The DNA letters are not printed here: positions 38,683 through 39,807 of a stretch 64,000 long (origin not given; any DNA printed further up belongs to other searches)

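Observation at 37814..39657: Plant-type GDP-mannose 3,5-epimerase homolog in a bacterial glycan locus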

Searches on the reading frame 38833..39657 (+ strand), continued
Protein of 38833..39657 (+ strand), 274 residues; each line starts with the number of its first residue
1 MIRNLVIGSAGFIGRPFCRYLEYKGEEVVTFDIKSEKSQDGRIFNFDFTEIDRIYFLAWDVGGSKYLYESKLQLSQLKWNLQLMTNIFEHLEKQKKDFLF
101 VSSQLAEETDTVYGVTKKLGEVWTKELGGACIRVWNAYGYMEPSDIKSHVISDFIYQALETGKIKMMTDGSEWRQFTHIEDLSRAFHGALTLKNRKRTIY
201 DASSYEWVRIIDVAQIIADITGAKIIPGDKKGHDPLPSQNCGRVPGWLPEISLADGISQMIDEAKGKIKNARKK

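Call 38: search_solved_structures(query=A1, max_evalue=0.001, show_alignments=3)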
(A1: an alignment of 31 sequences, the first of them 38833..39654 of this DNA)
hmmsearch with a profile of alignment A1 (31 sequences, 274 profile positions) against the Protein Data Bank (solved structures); distinct sequences matched with E-value up to 0.001: 35.
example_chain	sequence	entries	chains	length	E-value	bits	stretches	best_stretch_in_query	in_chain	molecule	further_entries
4gll_A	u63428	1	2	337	3e-09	40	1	130-270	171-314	UDP-glucuronic acid decarboxylase 1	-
6zl6_A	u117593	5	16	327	3e-09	40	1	30-260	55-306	Epimerase domain-containing protein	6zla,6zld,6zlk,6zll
2b69_A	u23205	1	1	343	3.2e-09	39.9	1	130-270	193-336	UDP-glucuronate decarboxylase 1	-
4m55_A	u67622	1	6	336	3.8e-09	39.6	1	130-270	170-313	UDP-glucuronic acid decarboxylase 1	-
4lk3_A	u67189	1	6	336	3.9e-09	39.6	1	130-270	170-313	UDP-glucuronic acid decarboxylase 1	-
6pmh_A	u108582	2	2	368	6.3e-09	38.9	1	105-259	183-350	UDP-glucose 4-epimerase related protein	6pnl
6zlj_A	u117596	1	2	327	1.3e-08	37.9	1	30-260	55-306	Epimerase domain-containing protein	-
6kv9_A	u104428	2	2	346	1.9e-08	37.3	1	136-269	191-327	MoeE5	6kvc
8v4g_A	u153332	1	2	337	2.4e-08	37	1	127-266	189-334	Putative nucleotide sugar dehydratase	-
8v4h_A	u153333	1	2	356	2.5e-08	37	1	127-266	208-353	Putative nucleotide sugar dehydratase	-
6bi4_A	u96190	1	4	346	2.5e-07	33.7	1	149-264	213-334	dTDP-glucose 4,6-dehydratase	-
2c59_A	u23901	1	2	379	3.5e-07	33.2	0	160-273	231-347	GDP-MANNOSE-3', 5'-EPIMERASE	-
6bwl_A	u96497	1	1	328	3.7e-07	33.1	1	123-261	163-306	Pal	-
2c54_A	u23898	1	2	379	3.7e-07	33.1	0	160-273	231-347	GDP-MANNOSE-3', 5'-EPIMERASE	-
2c5a_A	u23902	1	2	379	3.9e-07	33.1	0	160-273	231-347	GDP-MANNOSE-3', 5'-EPIMERASE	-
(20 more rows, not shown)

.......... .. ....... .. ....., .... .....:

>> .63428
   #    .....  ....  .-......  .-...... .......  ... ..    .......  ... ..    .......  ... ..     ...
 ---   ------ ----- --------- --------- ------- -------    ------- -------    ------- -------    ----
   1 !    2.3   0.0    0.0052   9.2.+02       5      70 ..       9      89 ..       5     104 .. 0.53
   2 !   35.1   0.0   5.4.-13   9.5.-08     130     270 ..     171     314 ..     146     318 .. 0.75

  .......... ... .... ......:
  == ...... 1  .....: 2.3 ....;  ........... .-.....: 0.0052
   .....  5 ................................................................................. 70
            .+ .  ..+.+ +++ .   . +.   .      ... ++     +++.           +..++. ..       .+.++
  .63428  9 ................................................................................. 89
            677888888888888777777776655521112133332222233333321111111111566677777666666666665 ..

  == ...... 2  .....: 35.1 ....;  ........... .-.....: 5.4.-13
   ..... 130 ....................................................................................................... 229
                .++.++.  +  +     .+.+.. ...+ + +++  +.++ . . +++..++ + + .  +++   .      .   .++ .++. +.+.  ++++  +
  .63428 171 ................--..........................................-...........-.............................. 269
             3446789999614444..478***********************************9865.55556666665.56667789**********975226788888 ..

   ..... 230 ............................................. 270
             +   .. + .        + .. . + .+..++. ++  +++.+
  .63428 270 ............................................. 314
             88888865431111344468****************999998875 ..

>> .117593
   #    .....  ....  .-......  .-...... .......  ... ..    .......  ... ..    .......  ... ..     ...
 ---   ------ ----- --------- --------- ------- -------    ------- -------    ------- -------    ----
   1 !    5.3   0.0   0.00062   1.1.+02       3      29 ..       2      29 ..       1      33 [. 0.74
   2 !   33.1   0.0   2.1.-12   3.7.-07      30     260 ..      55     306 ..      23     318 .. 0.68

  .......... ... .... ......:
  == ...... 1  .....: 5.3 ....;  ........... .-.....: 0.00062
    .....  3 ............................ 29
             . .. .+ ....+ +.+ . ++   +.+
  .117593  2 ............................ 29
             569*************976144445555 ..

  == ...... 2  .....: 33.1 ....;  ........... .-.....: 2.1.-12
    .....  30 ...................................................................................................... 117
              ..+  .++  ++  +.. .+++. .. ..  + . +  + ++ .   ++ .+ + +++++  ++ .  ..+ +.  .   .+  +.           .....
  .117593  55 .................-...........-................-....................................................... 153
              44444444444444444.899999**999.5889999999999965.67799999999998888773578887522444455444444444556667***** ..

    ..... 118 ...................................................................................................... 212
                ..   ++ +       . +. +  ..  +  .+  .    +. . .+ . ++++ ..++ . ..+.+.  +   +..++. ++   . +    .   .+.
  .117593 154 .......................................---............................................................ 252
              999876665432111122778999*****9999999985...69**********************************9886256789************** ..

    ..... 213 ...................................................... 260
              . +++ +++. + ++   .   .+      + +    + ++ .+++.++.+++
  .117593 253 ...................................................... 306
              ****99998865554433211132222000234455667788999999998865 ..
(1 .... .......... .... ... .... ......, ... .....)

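Call 44: predict_structure(alignment_id=A1)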
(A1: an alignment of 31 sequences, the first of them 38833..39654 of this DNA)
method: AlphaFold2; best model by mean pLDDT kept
length: 274 residues; sequences in the alignment: 31
mean_pLDDT: 88.5   pTM: 0.86
mean pLDDT of the five models: 88.5, 88.4, 87.9, 86.8, 85.4
residues with pLDDT >= 90: 171; 70-90: 81; 50-70: 17; < 50: 5
segments of 3 or more residues with pLDDT < 50: 61-64
pLDDT, mean of each block of 10 residues (from residue 1): 93 91 97 79 92 86 57 84 94 96 87 87 96 91 65 92 94 93 96 91 91 97 96 84 93 95 85 56
secondary structure, 60 per line:
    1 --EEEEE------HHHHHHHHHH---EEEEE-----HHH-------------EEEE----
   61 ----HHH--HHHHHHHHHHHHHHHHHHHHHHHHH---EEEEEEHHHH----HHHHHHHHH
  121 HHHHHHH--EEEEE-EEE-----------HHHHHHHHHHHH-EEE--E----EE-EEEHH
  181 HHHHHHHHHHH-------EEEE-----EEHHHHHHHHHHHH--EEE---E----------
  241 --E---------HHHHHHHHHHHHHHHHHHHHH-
elements in order: E3-7 H14-23 E27-31 E53-56 H70-94 E98-103 H104-107 H112-127 E130-134 E136-138 H150-161 E163-165 E176-178 H179-191 E199-202 H210-221 E224-226 H253-273
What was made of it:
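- On Nucleotide-sugar-active extended SDR (NS-SDR), tested on ORF2: AF2 pLDDT 88.5 (call 44).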

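Call 49: fold_search(model_id=the predicted structure, library=pdb)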
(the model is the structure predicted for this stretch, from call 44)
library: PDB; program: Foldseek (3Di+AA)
matches with E <= 10: 1876; with E <= 0.001: 828
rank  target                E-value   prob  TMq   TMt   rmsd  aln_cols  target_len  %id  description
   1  4gll_B                1.7e-17  1.00  0.76  0.69   4.4       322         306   19  Crystal structure of human UDP-xylose synthase. (released 2012-09-05)
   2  4gll_A                3.6e-17  1.00  0.75  0.68   4.4       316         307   20  Crystal structure of human UDP-xylose synthase. (released 2012-09-05)
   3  4lk3_E                3.6e-17  1.00  0.72  0.73   5.1       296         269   20  Crystal structure of Human UDP-xylose synthase R236A substitution (released 2013-08-07)
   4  2b69                  4.1e-17  1.00  0.76  0.67   5.6       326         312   20  Crystal Structure of Human UDP-glucoronic acid decarboxylase (released 2005-10-18)
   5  4m55_C                4.1e-17  1.00  0.72  0.73   5.0       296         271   20  Crystal structure of Human UDP-xylose synthase R236H substitution (released 2013-08-28)
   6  4lk3_B                6.3e-17  1.00  0.70  0.70   6.4       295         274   21  Crystal structure of Human UDP-xylose synthase R236A substitution (released 2013-08-07)
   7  4lk3_C                6.7e-17  1.00  0.73  0.73   5.1       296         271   21  Crystal structure of Human UDP-xylose synthase R236A substitution (released 2013-08-07)
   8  4lk3_D                7.1e-17  1.00  0.71  0.71   6.2       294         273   21  Crystal structure of Human UDP-xylose synthase R236A substitution (released 2013-08-07)
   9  4m55_B                8.0e-17  1.00  0.69  0.69   6.3       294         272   21  Crystal structure of Human UDP-xylose synthase R236H substitution (released 2013-08-28)
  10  3aw9_B                1.1e-16  1.00  0.71  0.66   5.2       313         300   21  Structure of UDP-galactose 4-epimerase mutant (released 2012-02-29)
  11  6kvc                  1.5e-16  1.00  0.80  0.74   4.3       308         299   21  MoeE5 in complex with UDP-glucose and NAD (released 2019-11-13)
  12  4m55_A                1.8e-16  1.00  0.69  0.71   5.5       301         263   20  Crystal structure of Human UDP-xylose synthase R236H substitution (released 2013-08-28)
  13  6kv9                  3.1e-16  1.00  0.76  0.70   4.7       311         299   20  MoeE5 in complex with UDP-glucuronic acid and NAD (released 2019-11-13)
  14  1e6u                  3.9e-16  1.00  0.70  0.62   4.7       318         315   20  GDP 4-keto-6-deoxy-D-mannose epimerase reductase (released 2000-10-22)
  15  4lk3_A                4.4e-16  1.00  0.71  0.73   4.9       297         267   20  Crystal structure of Human UDP-xylose synthase R236A substitution (released 2013-08-07)
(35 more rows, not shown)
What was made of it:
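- On Nucleotide-sugar-active extended SDR (NS-SDR), tested on ORF2: Foldseek top hits are all NS-SDRs at E about 1e-17, TM 0.7-0.8 (call 49).
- Nucleotide-sugar SDR fold, TM 0.7-0.8 (call 49). Its nearest solved relatives span decarboxylases, 4-epimerases, dehydratases and epimerase-reductases at about 20% identity (calls 38, 49).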

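Call 68: find_encoding_contigs(protein=P0238, flank=6000, max_places=2)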
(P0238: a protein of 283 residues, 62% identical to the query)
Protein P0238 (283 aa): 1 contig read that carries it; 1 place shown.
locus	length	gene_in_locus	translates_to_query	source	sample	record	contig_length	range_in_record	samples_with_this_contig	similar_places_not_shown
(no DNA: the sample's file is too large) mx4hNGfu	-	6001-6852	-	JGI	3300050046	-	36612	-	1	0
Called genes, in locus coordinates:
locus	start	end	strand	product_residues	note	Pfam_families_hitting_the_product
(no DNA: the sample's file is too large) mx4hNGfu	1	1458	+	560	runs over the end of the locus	PF01073:3Beta_HSD, PF01370:Epimerase, PF02719:Polysacc_synt_2, PF04321:RmlD_sub_bind, PF16363:GDP_Man_Dehyd, PF07993:NAD_binding_4, PF00535:Glycos_transf_2, PF10111:Glyco_tranf_2_2 (faint)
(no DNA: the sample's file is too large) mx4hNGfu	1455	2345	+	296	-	PF01522:Polysacc_deac_1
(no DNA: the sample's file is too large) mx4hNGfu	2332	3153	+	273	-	PF00551:Formyl_trans_N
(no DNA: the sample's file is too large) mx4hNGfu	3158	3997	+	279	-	PF00535:Glycos_transf_2, PF10111:Glyco_tranf_2_2, PF13641:Glyco_tranf_2_3 (weak)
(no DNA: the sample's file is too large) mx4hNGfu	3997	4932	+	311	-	PF04321:RmlD_sub_bind, PF01073:3Beta_HSD, PF01370:Epimerase, PF02719:Polysacc_synt_2, PF16363:GDP_Man_Dehyd, PF07993:NAD_binding_4 (weak)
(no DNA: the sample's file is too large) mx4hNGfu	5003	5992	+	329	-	PF01370:Epimerase, PF16363:GDP_Man_Dehyd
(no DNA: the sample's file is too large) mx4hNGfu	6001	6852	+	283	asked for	PF01370:Epimerase, PF16363:GDP_Man_Dehyd (faint)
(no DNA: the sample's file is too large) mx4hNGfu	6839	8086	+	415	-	PF00534:Glycos_transf_1, PF13692:Glyco_trans_1_4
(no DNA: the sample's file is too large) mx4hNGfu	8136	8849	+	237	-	PF13489:Methyltransf_23 (faint), PF08241:Methyltransf_11, PF13649:Methyltransf_25 (weak)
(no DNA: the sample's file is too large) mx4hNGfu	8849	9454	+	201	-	PF25087:GMPPB_C (faint), PF00132:Hexapep, PF14602:Hexapep_2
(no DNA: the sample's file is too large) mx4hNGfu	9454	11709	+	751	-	-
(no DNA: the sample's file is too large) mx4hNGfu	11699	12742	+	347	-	-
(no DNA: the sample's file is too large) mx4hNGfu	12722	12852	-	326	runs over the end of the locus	PF00657:Lipase_GDSL, PF13472:Lipase_GDSL_2, PF16255:Lipase_GDSL_lke (weak)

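Call 69: find_encoding_contigs(protein=P0227, flank=6000, max_places=2)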
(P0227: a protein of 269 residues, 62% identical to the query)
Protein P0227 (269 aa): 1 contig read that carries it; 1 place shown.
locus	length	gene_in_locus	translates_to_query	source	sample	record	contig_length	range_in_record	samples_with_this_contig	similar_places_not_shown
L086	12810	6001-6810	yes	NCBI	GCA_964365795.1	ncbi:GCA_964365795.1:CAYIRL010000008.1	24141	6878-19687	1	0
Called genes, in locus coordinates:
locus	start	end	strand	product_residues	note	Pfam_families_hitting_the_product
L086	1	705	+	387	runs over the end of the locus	PF01041:DegT_DnrJ_EryC1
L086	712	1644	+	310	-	PF01073:3Beta_HSD, PF01370:Epimerase, PF02719:Polysacc_synt_2 (weak), PF04321:RmlD_sub_bind (weak), PF05368:NmrA (faint), PF16363:GDP_Man_Dehyd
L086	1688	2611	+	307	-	PF00676:E1_dh, PF02775:TPP_enzyme_C (faint), PF13292:DXP_synthase_N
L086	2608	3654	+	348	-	PF02779:Transket_pyr, PF02780:Transketolase_C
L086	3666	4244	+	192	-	PF13580:SIS_2, PF01380:SIS (faint)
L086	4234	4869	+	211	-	PF00702:Hydrolase (weak), PF13419:HAD_2 (faint), PF08645:PNK3P, PF13242:Hydrolase_like (weak)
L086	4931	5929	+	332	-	PF01370:Epimerase, PF16363:GDP_Man_Dehyd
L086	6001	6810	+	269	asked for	PF01370:Epimerase, PF16363:GDP_Man_Dehyd (faint)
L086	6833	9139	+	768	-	PF00535:Glycos_transf_2, PF10111:Glyco_tranf_2_2, PF13641:Glyco_tranf_2_3, PF13632:Glyco_trans_2_3, PF00534:Glycos_transf_1, PF13692:Glyco_trans_1_4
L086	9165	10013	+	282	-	PF13489:Methyltransf_23, PF01209:Ubie_methyltran (weak), PF05175:MTS (faint), PF13649:Methyltransf_25, PF13847:Methyltransf_31, PF08241:Methyltransf_11, PF08242:Methyltransf_12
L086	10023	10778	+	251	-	PF00398:RrnaAD (weak), PF01209:Ubie_methyltran, PF01728:FtsJ (weak), PF13489:Methyltransf_23, PF13847:Methyltransf_31, PF08241:Methyltransf_11, PF08242:Methyltransf_12, PF13649:Methyltransf_25, +4 more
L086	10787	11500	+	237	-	PF01066:CDP-OH_P_transf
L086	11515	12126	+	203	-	PF13489:Methyltransf_23 (weak), PF07021:MetW, PF13847:Methyltransf_31 (weak), PF13649:Methyltransf_25, PF08241:Methyltransf_11, PF08242:Methyltransf_12 (weak)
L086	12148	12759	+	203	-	PF00132:Hexapep, PF14602:Hexapep_2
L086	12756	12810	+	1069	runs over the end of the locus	-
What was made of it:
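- In L086, GmhA-like SIS and HAD phosphatase genes precede GME (call 69).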

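Call 70: find_encoding_contigs(protein=P0191, flank=6000, max_places=2)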
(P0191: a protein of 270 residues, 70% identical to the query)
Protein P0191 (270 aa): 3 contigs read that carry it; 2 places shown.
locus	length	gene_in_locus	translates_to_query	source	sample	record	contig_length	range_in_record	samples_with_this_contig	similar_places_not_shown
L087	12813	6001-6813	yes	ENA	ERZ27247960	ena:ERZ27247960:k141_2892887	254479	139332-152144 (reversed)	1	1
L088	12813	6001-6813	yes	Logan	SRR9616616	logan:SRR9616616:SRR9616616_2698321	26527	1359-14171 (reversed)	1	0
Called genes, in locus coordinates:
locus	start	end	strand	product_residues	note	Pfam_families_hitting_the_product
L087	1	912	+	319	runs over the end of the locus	PF01370:Epimerase, PF04321:RmlD_sub_bind, PF16363:GDP_Man_Dehyd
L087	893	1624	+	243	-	PF05050:Methyltransf_21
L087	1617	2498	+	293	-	PF03966:Trm112p (weak), PF13489:Methyltransf_23, PF13847:Methyltransf_31, PF08241:Methyltransf_11, PF08242:Methyltransf_12 (faint), PF13649:Methyltransf_25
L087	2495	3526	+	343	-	PF00535:Glycos_transf_2, PF13641:Glyco_tranf_2_3, PF13506:Glyco_transf_21, PF13632:Glyco_trans_2_3 (weak)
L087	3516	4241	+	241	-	PF01209:Ubie_methyltran, PF03848:TehB, PF05175:MTS, PF08003:Methyltransf_9, PF02475:TRM5-TYW2_MTfase, PF13489:Methyltransf_23, PF13847:Methyltransf_31, PF08241:Methyltransf_11, +6 more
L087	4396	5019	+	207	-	-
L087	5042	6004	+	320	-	PF01073:3Beta_HSD, PF01370:Epimerase, PF02719:Polysacc_synt_2 (faint), PF07993:NAD_binding_4 (faint), PF16363:GDP_Man_Dehyd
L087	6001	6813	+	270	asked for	PF01370:Epimerase, PF16363:GDP_Man_Dehyd (faint)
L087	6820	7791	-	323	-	PF13524:Glyco_trans_1_2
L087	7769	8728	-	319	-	PF05219:DREV, PF13489:Methyltransf_23, PF07021:MetW (weak), PF13649:Methyltransf_25, PF13847:Methyltransf_31, PF08241:Methyltransf_11, PF08242:Methyltransf_12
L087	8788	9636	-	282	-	PF05050:Methyltransf_21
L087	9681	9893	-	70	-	-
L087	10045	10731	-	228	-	-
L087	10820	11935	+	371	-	PF02350:Epimerase_2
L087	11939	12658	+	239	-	PF13302:Acetyltransf_3 (weak), PF00583:Acetyltransf_1, PF13673:Acetyltransf_10, PF13508:Acetyltransf_7, PF08445:FR47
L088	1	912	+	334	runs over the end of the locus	PF04321:RmlD_sub_bind (weak), PF01370:Epimerase, PF16363:GDP_Man_Dehyd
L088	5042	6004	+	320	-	PF01073:3Beta_HSD, PF01370:Epimerase, PF02719:Polysacc_synt_2 (faint), PF07993:NAD_binding_4 (faint), PF16363:GDP_Man_Dehyd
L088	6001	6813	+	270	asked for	PF01370:Epimerase, PF16363:GDP_Man_Dehyd (faint)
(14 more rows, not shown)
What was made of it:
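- Tried and rejected: I supplemented it with exact-protein contig look-ups (calls 68-70).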
